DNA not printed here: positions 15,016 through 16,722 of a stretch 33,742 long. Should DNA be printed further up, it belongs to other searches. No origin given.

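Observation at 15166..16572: Atypical Noc-type ParB paralogue: no N-terminal membrane helix, ~230-aa Q/N/P-rich insertion, and no soj-spo0J downstream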

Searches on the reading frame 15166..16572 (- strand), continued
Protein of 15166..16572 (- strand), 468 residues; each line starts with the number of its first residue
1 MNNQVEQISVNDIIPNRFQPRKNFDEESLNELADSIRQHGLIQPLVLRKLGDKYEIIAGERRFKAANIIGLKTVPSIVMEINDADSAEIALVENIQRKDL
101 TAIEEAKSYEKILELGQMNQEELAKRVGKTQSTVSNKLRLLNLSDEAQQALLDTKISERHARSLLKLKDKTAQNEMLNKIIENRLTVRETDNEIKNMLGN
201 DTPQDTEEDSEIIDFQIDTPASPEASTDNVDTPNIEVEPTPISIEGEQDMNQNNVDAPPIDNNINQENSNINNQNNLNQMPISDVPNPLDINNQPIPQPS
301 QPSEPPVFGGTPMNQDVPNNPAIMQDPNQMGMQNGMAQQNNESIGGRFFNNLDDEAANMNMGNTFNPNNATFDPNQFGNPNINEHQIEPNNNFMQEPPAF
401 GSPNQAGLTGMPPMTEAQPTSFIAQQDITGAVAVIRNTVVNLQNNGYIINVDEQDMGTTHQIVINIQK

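Call 41: predict_structure(alignment_id=A1)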
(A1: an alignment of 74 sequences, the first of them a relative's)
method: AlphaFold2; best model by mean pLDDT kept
length: 468 residues; sequences in the alignment: 74
mean_pLDDT: 67.9   pTM: 0.43
mean pLDDT of the five models: 67.9, 67.4, 66.5, 64.6, 64.2
residues with pLDDT >= 90: 181; 70-90: 56; 50-70: 30; < 50: 201
segments of 3 or more residues with pLDDT < 50: 204-222, 224-230, 232-258, 260-280, 282-285, 289-294, 307-326, 329-345, 350-375, 377-396, 398-402, 404-409, 413-425
pLDDT, mean of each block of 10 residues (from residue 1): 84 88 86 95 93 93 95 95 83 79 92 87 91 95 97 96 96 97 97 90 46 41 44 43 38 40 40 40 47 48 49 39 45 36 43 40 37 46 42 45 43 44 59 94 95 93 94
secondary structure, 60 per line:
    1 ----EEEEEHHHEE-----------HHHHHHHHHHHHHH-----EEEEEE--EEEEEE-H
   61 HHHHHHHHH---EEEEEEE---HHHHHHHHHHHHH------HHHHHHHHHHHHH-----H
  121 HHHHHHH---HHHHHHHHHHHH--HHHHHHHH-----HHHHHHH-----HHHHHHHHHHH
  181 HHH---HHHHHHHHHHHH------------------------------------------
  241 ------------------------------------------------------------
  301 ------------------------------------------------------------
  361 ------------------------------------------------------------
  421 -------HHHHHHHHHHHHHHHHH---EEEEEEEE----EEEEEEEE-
elements in order: E5-9 H26-39 E45-50 E53-58 H60-69 E73-79 H83-95 H102-114 H120-127 H131-142 H145-152 H158-164 H170-183 H187-198 H428-444 E448-455 E460-467

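Call 42: find_encoding_contigs(protein=P0002, flank=10000, max_places=1)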
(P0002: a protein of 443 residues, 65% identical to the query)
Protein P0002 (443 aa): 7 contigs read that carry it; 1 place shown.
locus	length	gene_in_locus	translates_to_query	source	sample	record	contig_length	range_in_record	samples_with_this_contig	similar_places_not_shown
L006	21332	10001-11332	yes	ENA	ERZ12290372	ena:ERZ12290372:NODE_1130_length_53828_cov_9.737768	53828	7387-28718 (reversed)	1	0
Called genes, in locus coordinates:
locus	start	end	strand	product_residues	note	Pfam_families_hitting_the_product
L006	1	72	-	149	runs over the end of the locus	PF06338:ComK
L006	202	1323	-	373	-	PF00712:DNA_pol3_beta, PF02767:DNA_pol3_beta_2, PF02768:DNA_pol3_beta_3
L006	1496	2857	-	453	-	PF11638:DnaA_N, PF01695:IstB_IS21, PF00308:Bac_DnaA, PF13173:AAA_14 (weak), PF00004:AAA (faint), PF08299:Bac_DnaA_C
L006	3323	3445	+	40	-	PF00468:Ribosomal_L34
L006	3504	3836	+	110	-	PF00825:Ribonuclease_P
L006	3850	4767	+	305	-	PF02096:60KD_IMP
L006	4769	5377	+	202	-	PF14804:Jag_N (weak), PF13083:KH_KhpA-B (weak), PF01424:R3H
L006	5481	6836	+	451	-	PF10396:TrmE_N, PF12631:MnmE_helical, PF01926:MMR_HSR1, PF02421:FeoB_N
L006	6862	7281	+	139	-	PF13240:Zn_Ribbon_1 (weak)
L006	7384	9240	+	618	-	PF00890:FAD_binding_2 (faint), PF01134:GIDA, PF07992:Pyr_redox_2 (weak), PF12831:FAD_oxidored (weak), PF21680:GIDA_C_1st, PF13932:SAM_GIDA_C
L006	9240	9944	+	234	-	PF02527:GidB, PF13847:Methyltransf_31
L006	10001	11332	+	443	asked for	PF02195:ParB_N, PF17762:HTH_ParB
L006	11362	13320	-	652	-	PF00912:Transgly, PF00905:Transpeptidase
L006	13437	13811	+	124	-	-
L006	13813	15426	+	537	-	PF03485:Arg_tRNA_synt_N, PF00750:tRNA-synt_1d, PF09334:tRNA-synt_1g (faint), PF05746:DALR_1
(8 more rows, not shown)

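Call 43: find_encoding_contigs(protein=P0013, flank=10000, max_places=1)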
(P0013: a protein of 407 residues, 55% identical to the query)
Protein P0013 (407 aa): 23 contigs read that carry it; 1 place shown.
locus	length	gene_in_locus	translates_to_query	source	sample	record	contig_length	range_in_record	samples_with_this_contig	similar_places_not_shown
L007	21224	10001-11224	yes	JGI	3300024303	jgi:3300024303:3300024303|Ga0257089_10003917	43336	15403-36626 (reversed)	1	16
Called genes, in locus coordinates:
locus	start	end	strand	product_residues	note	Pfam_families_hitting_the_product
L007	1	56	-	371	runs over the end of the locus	PF02463:SMC_N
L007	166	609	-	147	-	PF06338:ComK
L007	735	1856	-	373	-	PF00712:DNA_pol3_beta, PF02767:DNA_pol3_beta_2, PF02768:DNA_pol3_beta_3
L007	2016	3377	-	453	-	PF11638:DnaA_N (weak), PF01695:IstB_IS21 (weak), PF00308:Bac_DnaA, PF13173:AAA_14 (weak), PF00004:AAA (faint), PF08299:Bac_DnaA_C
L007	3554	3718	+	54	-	-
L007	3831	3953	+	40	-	PF00468:Ribosomal_L34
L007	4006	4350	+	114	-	PF00825:Ribonuclease_P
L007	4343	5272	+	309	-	PF02096:60KD_IMP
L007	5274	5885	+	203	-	PF13083:KH_KhpA-B, PF01424:R3H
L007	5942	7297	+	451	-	PF10396:TrmE_N, PF12631:MnmE_helical, PF00009:GTP_EFTU (faint), PF01926:MMR_HSR1, PF02421:FeoB_N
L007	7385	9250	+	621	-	PF00890:FAD_binding_2 (faint), PF01134:GIDA, PF07992:Pyr_redox_2 (faint), PF12831:FAD_oxidored (weak), PF21680:GIDA_C_1st, PF13932:SAM_GIDA_C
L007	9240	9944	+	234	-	PF02527:GidB, PF05175:MTS (weak), PF13847:Methyltransf_31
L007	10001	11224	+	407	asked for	PF02195:ParB_N, PF17762:HTH_ParB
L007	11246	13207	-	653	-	PF00912:Transgly, PF00905:Transpeptidase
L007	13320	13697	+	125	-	-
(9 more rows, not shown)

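Call 44: find_encoding_contigs(protein=P0009, flank=10000, max_places=1)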
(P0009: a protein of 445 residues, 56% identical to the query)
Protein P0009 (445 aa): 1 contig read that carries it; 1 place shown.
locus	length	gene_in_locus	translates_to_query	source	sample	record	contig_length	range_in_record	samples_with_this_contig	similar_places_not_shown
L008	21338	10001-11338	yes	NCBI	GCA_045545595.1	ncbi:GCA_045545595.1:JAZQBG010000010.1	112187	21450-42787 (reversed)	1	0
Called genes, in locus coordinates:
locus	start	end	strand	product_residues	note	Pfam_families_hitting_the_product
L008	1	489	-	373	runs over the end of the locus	PF00712:DNA_pol3_beta, PF02767:DNA_pol3_beta_2, PF02768:DNA_pol3_beta_3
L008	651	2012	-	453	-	PF11638:DnaA_N, PF01695:IstB_IS21, PF00308:Bac_DnaA, PF13173:AAA_14 (weak), PF00004:AAA (weak), PF08299:Bac_DnaA_C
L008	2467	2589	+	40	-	PF00468:Ribosomal_L34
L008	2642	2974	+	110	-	PF00825:Ribonuclease_P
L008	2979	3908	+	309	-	PF02096:60KD_IMP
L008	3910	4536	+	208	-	PF07650:KH_2 (weak), PF13083:KH_KhpA-B, PF01424:R3H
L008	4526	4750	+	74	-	-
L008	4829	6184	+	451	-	PF10396:TrmE_N, PF12631:MnmE_helical, PF00009:GTP_EFTU (faint), PF01926:MMR_HSR1, PF02421:FeoB_N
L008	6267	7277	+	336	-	-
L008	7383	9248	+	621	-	PF00890:FAD_binding_2 (faint), PF01134:GIDA, PF07992:Pyr_redox_2 (faint), PF12831:FAD_oxidored (faint), PF21680:GIDA_C_1st, PF13932:SAM_GIDA_C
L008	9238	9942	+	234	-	PF02527:GidB, PF13847:Methyltransf_31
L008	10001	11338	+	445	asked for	PF02195:ParB_N, PF17762:HTH_ParB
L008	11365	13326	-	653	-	PF00912:Transgly, PF00905:Transpeptidase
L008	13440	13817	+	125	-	-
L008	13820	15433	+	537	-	PF03485:Arg_tRNA_synt_N, PF09334:tRNA-synt_1g (faint), PF00133:tRNA-synt_1 (faint), PF00750:tRNA-synt_1d, PF05746:DALR_1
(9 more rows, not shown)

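Call 69: fold_search(model_id=the predicted structure, library=pdb)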
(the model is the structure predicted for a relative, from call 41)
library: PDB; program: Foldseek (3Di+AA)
matches with E <= 10: 236; with E <= 0.001: 48
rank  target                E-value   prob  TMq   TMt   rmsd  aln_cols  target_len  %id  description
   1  7nfu_A                5.2e-22  1.00  0.39  0.77   2.7       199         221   51  Crystal structure of C-terminally truncated Geobacillus thermoleovorans nucleoid occlusion protein Noc (released 2021-02-17)
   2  7nfu_B                1.3e-21  1.00  0.39  0.81   2.6       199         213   51  Crystal structure of C-terminally truncated Geobacillus thermoleovorans nucleoid occlusion protein Noc (released 2021-02-17)
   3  7ol9_B                7.3e-21  1.00  0.22  0.49  14.4       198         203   46  Crystal structure of C-terminally truncated Bacillus subtilis nucleoid occlusion protein (Noc) complexed to the Noc-bi (released 2022-03-09)
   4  7ng0                  1.4e-19  1.00  0.22  0.50  13.4       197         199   51  Crystal structure of N- and C-terminally truncated Geobacillus thermoleovorans nucleoid occlusion protein Noc (released 2021-02-17)
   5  7ol9_A                1.5e-19  1.00  0.21  0.49  13.0       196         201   46  Crystal structure of C-terminally truncated Bacillus subtilis nucleoid occlusion protein (Noc) complexed to the Noc-bi (released 2022-03-09)
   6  6sdk_B                7.8e-19  1.00  0.21  0.48  13.5       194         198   46  Crystal structure of bacterial ParB dimer bound to CDP (released 2019-10-23)
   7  6sdk_A                9.7e-19  1.00  0.22  0.49  13.4       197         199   46  Crystal structure of bacterial ParB dimer bound to CDP (released 2019-10-23)
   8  7bnk_A                9.7e-19  1.00  0.21  0.50  13.4       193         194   40  Crystal structure of ParB from Myxococcus xanthus bound to CDP and Monothiophosphate (released 2021-09-08)
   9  7bnr_A                2.1e-18  1.00  0.22  0.50  13.3       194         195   40  Crystal structure of a ParB Q52A mutant from Myxococcus xanthus bound to CTPyS (released 2021-09-08)
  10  7bnk_B                2.4e-18  1.00  0.21  0.49  13.4       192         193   41  Crystal structure of ParB from Myxococcus xanthus bound to CDP and Monothiophosphate (released 2021-09-08)
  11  1vz0_F                1.1e-17  1.00  0.35  0.86   9.7       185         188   50  Chromosome segregation protein Spo0J from Thermus thermophilus (released 2004-07-19)
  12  1vz0_A                1.4e-17  1.00  0.35  0.86   9.7       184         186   50  Chromosome segregation protein Spo0J from Thermus thermophilus (released 2004-07-19)
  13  7o0n_A                1.5e-17  1.00  0.21  0.50  13.3       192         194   40  Crystal structure of a ParB E93A mutant from Myxococcus xanthus bound to CDP and monothiophosphate (released 2021-09-15)
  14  7bnr_B                1.8e-17  1.00  0.22  0.51  13.2       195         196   39  Crystal structure of a ParB Q52A mutant from Myxococcus xanthus bound to CTPyS (released 2021-09-08)
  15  1vz0_H                3.4e-17  1.00  0.35  0.86   9.7       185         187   50  Chromosome segregation protein Spo0J from Thermus thermophilus (released 2004-07-19)
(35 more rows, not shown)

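Call 70: predict_structure(alignment_id=A3)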
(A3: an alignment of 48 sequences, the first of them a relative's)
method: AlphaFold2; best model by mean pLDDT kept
length: 390 residues; sequences in the alignment: 48
mean_pLDDT: 68.8   pTM: 0.38
mean pLDDT of the five models: 68.8, 65.4, 64.7, 64.6, 63.0
residues with pLDDT >= 90: 77; 70-90: 152; 50-70: 42; < 50: 119
segments of 3 or more residues with pLDDT < 50: 1-3, 202-243, 258-324
pLDDT, mean of each block of 10 residues (from residue 1): 66 85 80 91 88 86 91 90 69 76 87 82 85 90 91 90 91 91 91 86 37 38 35 33 51 51 37 36 37 40 41 43 52 53 55 86 86 84 85
secondary structure, 60 per line:
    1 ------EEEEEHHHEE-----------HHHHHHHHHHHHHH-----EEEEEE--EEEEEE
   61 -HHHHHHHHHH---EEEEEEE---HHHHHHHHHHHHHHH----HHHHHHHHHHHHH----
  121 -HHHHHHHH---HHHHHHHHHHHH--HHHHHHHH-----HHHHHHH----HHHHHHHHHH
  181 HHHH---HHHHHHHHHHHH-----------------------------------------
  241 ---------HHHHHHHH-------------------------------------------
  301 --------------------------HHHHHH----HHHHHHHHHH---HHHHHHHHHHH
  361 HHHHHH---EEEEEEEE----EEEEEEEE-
elements in order: E7-11 H28-41 E47-52 E55-60 H62-71 E75-81 H85-99 H104-116 H122-129 H133-144 H147-154 H160-166 H171-184 H188-199 H250-257 H327-332 H337-346 H350-366 E370-377 E382-389
